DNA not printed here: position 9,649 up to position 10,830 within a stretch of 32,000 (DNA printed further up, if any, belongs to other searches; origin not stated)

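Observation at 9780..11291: Minimal CBASS-like pair (CD-NTase/SMODS + SLATT 2TM effector) packaged as one 1.5-kb integron cassette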

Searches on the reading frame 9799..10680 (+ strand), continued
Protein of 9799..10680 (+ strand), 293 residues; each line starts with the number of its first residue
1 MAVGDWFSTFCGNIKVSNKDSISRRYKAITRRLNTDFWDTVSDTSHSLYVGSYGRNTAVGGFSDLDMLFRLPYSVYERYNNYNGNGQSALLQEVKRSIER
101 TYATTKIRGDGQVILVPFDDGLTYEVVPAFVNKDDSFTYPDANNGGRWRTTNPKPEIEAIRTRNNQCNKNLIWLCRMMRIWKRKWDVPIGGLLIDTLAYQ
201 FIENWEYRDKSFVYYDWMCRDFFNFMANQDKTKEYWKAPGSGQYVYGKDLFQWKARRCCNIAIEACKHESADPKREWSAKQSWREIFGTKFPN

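Call 45: search_solved_structures(query=A1, max_evalue=1)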
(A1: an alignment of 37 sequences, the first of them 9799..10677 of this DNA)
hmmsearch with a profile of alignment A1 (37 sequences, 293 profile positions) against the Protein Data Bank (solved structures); distinct sequences matched with E-value up to 1: 12.
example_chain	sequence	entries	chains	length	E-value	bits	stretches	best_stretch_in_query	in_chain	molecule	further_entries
6p8u_A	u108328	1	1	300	2.3e-13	53.3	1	3-292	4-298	Nucleotidyltransferase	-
6p82_A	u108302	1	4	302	2.4e-13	53.3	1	3-292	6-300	Nucleotidyltransferase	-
6p8j_C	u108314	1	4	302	8.4e-12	48.2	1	3-292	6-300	Nucleotidyltransferase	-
9ntn_G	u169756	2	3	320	3.4e-06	29.8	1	48-205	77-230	CdnD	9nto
7ljm_A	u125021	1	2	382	0.005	19.4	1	141-184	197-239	CD-NTase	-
7ljl_A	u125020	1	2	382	0.0057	19.2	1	138-184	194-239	Cyclic AMP-AMP-GMP synthase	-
7d48_A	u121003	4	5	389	0.0061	19.1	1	138-184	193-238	Cyclic AMP-AMP-GMP synthase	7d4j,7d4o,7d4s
7d4u_A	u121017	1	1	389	0.0071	18.9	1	138-184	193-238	Cyclic AMP-AMP-GMP synthase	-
7to3_C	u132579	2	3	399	0.01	18.3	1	138-184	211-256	Cyclic AMP-AMP-GMP synthase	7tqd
6e0m_A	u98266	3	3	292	0.054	16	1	47-200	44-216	cGAS/DncV-like nucleotidyltransferase in E. coli homolog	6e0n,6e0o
9f4a_BM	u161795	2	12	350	0.32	13.4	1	27-112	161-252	Baseplate tail tube cap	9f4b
7x4c_A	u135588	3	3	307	0.63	12.5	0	46-200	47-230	EfCdnE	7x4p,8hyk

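Call 46: find_encoding_contigs(protein=P0013, flank=5000, max_places=3)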
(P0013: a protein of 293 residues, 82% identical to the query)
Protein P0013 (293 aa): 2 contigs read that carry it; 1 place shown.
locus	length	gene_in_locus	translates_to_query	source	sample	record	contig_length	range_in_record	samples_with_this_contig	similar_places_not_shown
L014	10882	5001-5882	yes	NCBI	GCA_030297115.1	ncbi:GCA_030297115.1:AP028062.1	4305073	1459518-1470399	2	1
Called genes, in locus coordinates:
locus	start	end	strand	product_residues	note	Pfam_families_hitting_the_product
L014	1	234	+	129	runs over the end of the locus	PF04471:Mrr_cat (faint), PF13156:Mrr_cat_2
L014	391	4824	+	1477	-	PF00270:DEAD (faint), PF04851:ResIII, PF00271:Helicase_C, PF22240:ISP_coupler, PF07669:Eco57I (weak), PF18135:Type_ISP_C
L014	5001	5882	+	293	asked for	PF18144:SMODS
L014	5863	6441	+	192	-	PF18186:SLATT_4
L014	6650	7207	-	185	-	-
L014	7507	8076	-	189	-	PF11740:KfrA_N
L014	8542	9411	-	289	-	PF11185:DUF2971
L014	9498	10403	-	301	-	-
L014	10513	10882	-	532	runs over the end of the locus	PF00005:ABC_tran, PF02463:SMC_N (weak), PF13175:AAA_15 (faint), PF13304:AAA_21, PF14491:DUF4435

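Call 49: predict_structure(alignment_id=A1)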
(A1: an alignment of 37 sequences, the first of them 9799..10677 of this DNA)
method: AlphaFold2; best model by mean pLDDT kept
length: 293 residues; sequences in the alignment: 37
mean_pLDDT: 58.8   pTM: 0.46
mean pLDDT of the five models: 58.8, 57.7, 56.2, 55.4, 49.4
residues with pLDDT >= 90: 0; 70-90: 101; 50-70: 86; < 50: 106
segments of 3 or more residues with pLDDT < 50: 1-20, 50-65, 159-209, 237-243, 287-293
pLDDT, mean of each block of 10 residues (from residue 1): 42 42 69 83 64 32 51 79 82 87 73 71 71 74 69 52 40 35 33 36 43 59 67 51 49 71 72 63 49 33
secondary structure, 60 per line:
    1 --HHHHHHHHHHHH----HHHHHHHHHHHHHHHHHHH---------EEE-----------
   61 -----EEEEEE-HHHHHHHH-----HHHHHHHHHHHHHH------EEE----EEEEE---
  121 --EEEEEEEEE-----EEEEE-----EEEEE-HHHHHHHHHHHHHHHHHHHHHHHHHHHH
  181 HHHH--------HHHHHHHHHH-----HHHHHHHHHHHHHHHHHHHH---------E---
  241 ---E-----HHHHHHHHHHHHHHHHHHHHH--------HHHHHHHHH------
elements in order: H3-14 H19-37 E47-49 E66-71 H73-80 H86-99 E106-108 E113-117 E123-131 E137-141 E147-151 H153-184 H193-202 H208-227 H250-270 H279-287

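Call 54: fold_search(model_id=the predicted structure, library=pdb)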
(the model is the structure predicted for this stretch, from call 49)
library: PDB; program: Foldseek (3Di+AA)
matches with E <= 10: 183; with E <= 0.001: 4
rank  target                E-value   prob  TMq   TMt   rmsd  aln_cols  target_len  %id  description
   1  9ntn_G                9.1e-06  1.00  0.33  0.32  16.4       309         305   17  Structure of Cap10-CdnD complex containing NDG modification (released 2025-05-07)
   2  6u7b_A                3.8e-04  1.00  0.36  0.34  17.6       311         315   14  Structure of E. coli MS115-1 CdnC:HORMA-deltaN complex (released 2019-12-25)
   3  6p8v_G                5.6e-04  1.00  0.37  0.35  17.4       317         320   14  Structure of E. coli MS115-1 HORMA:CdnC:Trip13 complex (released 2019-12-25)
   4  6wt9                  8.3e-04  0.99  0.28  0.27  17.4       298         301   14  Structure of STING-associated CdnE c-di-GMP synthase from Capnocytophaga granulosa (released 2020-09-09)
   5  9nto_A                1.3e-03  0.99  0.32  0.33  16.2       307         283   17  Structure of Cap9-CdnD complex containing NDG modification (released 2025-05-07)
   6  7ljn_A                1.7e-03  0.98  0.24  0.21  13.3       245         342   12  Structure of the Bradyrhizobium diazoefficiens CD-NTase CdnG in complex with GTP (released 2021-06-02)
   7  7ljn_D                1.8e-03  0.97  0.22  0.19  21.2       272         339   11  Structure of the Bradyrhizobium diazoefficiens CD-NTase CdnG in complex with GTP (released 2021-06-02)
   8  7ljn_B                2.6e-03  1.00  0.21  0.19   4.0        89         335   18  Structure of the Bradyrhizobium diazoefficiens CD-NTase CdnG in complex with GTP (released 2021-06-02)
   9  7ljn_C                4.2e-03  1.00  0.23  0.20   3.6        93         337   16  Structure of the Bradyrhizobium diazoefficiens CD-NTase CdnG in complex with GTP (released 2021-06-02)
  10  4u0l_B                5.6e-03  0.96  0.27  0.22  18.2       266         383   14  Structure of the Vibrio cholerae di-nucleotide cyclase (DncV) mutant D131A-D133A (released 2014-09-17)
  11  6p80                  1.2e-02  0.96  0.36  0.33  18.7       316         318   14  Structure of E. coli MS115-1 CdnC + ATP (released 2019-12-25)
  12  4fo1_A                1.8e-02  0.98  0.19  0.31   5.5        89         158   11  Crystal structure of lincosamide antibiotic adenylyltransferase LnuA, apo (released 2012-07-04)
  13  5vdq_A                6.0e-02  0.85  0.27  0.23   8.9       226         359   14  Human cyclic GMP-AMP synthase (cGAS) in complex with 2',5'-GpAp (released 2017-09-27)
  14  5vdo_A                1.0e-01  0.85  0.29  0.24   7.8       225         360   14  Human cyclic GMP-AMP synthase (cGAS) in complex with 2',2'-cGAMP (released 2017-09-27)
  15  8img_A                1.1e-01  0.63  0.27  0.24   8.7       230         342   14  Human cGAS catalytic domain bound with C20 (released 2024-01-03)
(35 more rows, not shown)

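Call 56: find_encoding_contigs(protein=P0101, flank=3000, max_places=4)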
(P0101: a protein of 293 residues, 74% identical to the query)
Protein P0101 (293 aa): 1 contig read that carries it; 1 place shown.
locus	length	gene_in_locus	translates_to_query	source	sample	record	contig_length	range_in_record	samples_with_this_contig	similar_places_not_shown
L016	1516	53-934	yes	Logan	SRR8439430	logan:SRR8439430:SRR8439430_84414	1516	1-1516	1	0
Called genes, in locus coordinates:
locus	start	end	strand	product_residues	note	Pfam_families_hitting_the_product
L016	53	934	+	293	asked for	PF18144:SMODS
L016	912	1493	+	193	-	PF18186:SLATT_4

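Call 57: find_encoding_contigs(protein=P0006, flank=3000, max_places=4)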
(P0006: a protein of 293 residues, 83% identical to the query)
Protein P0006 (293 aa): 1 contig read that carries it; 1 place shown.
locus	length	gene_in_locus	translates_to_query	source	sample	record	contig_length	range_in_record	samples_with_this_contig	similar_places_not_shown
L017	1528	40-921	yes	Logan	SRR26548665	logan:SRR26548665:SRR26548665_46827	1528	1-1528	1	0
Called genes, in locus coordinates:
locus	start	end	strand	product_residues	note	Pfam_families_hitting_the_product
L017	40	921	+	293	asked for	PF18144:SMODS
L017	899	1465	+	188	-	PF18186:SLATT_4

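Call 58: find_encoding_contigs(protein=P0074, flank=3000, max_places=4)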
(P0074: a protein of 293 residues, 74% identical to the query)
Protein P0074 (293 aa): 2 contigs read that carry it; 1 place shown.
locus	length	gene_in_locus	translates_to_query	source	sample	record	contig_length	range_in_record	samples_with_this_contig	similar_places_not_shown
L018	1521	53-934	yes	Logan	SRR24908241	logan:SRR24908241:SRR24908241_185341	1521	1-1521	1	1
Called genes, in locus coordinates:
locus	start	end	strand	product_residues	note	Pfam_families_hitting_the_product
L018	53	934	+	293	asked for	PF18144:SMODS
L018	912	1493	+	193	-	PF18186:SLATT_4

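Call 65: find_related_loci(query=A1, collection=metagenome_contigs, flank=1500)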
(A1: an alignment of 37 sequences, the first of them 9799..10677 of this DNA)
Query A1 (293 aa) in metagenome_contigs; peptide patterns used: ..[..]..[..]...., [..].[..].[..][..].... (x = any residue, [..] = any of these).
600 stretches matched a pattern (row limit reached: there are more); 560 encode a relative of the query (tblastn E <= 1e-3); the best 80 are kept; 80 distinct loci.
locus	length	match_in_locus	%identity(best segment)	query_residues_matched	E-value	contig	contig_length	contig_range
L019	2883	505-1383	84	1-293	0e+0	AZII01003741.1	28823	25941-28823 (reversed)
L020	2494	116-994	82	1-293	2e-175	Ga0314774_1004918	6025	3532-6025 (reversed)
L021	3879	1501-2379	79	1-293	8e-169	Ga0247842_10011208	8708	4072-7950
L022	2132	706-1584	79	1-293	9e-179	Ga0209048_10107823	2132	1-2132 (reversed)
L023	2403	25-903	78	1-293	2e-171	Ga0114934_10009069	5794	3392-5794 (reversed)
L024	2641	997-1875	78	1-293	3e-173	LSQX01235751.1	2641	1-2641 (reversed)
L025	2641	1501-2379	77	1-293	2e-168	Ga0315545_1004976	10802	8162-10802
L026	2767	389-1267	77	1-293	4e-168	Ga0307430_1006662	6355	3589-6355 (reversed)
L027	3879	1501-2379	77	1-293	8e-165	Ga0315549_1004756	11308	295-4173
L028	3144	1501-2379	76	1-293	2e-168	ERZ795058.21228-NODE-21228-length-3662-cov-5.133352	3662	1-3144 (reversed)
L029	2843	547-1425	76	1-293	1e-170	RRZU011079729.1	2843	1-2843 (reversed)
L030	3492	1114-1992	75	1-293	4e-163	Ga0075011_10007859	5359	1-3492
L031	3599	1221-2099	76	1-293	6e-163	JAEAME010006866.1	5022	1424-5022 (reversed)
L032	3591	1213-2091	75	1-293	2e-164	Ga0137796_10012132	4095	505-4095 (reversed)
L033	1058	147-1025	76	1-293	5e-176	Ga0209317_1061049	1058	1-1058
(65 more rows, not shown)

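Call 69: search_dna_similar(query=window:9799-10677:+, collection=plasmids, mode=protein, max_evalue=1e-20, max_rows=15)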
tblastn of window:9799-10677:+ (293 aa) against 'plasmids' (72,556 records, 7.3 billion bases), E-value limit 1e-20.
Records with a match: 155; places in all: 155; records where one place covers at least 80% of the query: 103.
Best place of each record, by identity: <60% 155.
By first word of the organism name: Enterococcus 51; Klebsiella 19; Salmonella 17; Escherichia 12; Bacillus 6; Rhizobium 3; Serratia 3; Cronobacter 3; Latilactobacillus 3; Sulfitobacter 2; and 27 more.
By predicted mobility (MOB-suite, as given by PLSDB): non-mobilizable 71; conjugative 59; mobilizable 25.
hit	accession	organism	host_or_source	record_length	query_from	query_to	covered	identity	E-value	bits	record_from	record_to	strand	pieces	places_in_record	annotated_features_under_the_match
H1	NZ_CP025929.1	Microcystis aeruginosa NIES-2481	cell culture,freshwater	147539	1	293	100%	56.9%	1e-113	367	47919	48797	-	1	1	nucleotidyltransferase | SLATT domain-containing protein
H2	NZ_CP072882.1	Enterococcus faecium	stream/river surface water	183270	1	292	100%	55.1%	4e-107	348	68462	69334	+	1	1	nucleotidyltransferase | SLATT domain-containing protein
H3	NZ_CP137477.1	Enterococcus faecium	Chicken,feces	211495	1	292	100%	55.1%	4e-107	348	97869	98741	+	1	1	nucleotidyltransferase | SLATT domain-containing protein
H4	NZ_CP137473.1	Enterococcus faecium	Chicken,feces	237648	1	292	100%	55.1%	4e-107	348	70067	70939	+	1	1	nucleotidyltransferase | SLATT domain-containing protein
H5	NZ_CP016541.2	Planococcus versutus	soil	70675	1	292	100%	54.4%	2e-85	341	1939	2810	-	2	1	none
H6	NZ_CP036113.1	Bacillus toyonensis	cell culture,soil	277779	1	291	99%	48.3%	3e-85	285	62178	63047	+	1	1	nucleotidyltransferase domain-containing protein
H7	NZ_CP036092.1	Bacillus toyonensis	cell culture,soil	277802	1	291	99%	48.3%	3e-85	285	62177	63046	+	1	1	nucleotidyltransferase domain-containing protein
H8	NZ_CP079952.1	Macrococcoides caseolyticum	calf,pure culture,nasal swab sample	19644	7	291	97%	49.1%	1e-84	283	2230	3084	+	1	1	nucleotidyltransferase | SLATT domain-containing protein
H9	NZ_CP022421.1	Pseudosulfitobacter pseudonitzschiae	Skeletonema marinoi strain RO5AC,Cell ...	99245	1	292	100%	46.1%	1e-63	223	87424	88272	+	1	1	nucleotidyltransferase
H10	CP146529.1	Arcobacter sp. AZ-2023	-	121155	1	293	100%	45.6%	1e-71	246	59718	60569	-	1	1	hypothetical protein | restriction endonuclease subunit S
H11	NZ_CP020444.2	Paracoccus yeei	Homo sapiens,Urine suprapubic aspirate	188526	1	292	100%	45.7%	3e-71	245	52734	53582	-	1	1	nucleotidyltransferase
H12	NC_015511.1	Haliscomenobacter hydrossis DSM 1100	activated sludge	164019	7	292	98%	46.2%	2e-81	275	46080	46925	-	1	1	nucleotidyltransferase | SLATT domain-containing protein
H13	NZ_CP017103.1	Rhizobium gallicum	Phaseolus vulgaris,Whole ...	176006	1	292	100%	44.4%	2e-62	220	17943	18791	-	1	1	nucleotidyltransferase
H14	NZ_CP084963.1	Sulfitobacter pontiacus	cell culture,Seawater from the North ...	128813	1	292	100%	44.0%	1e-69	240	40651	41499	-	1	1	nucleotidyltransferase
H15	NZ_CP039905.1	Agrobacterium tumefaciens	-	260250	1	292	100%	44.0%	6e-62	218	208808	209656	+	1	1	nucleotidyltransferase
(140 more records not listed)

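Call 70: search_dna_similar(query=window:9799-10677:+, collection=phages, mode=protein, max_evalue=1e-10, max_rows=10)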
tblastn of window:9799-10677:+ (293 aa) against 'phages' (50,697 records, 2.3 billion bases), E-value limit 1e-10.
Records with a match: 2; places in all: 2; records where one place covers at least 80% of the query: 0.
Best place of each record, by identity: <60% 2.
By first word of the organism name: Listeria 2.
By host as written in the record: Listeria monocytogenes 2.
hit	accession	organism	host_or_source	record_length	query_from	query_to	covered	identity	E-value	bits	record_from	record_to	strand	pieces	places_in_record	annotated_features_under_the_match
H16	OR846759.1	Listeria phage LM 4-11-1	Listeria monocytogenes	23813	19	245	77%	37.6%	6e-47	174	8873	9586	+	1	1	record has no annotation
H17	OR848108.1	Listeria phage LM 4-14-1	Listeria monocytogenes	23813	19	245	77%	37.6%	6e-47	174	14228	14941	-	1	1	record has no annotation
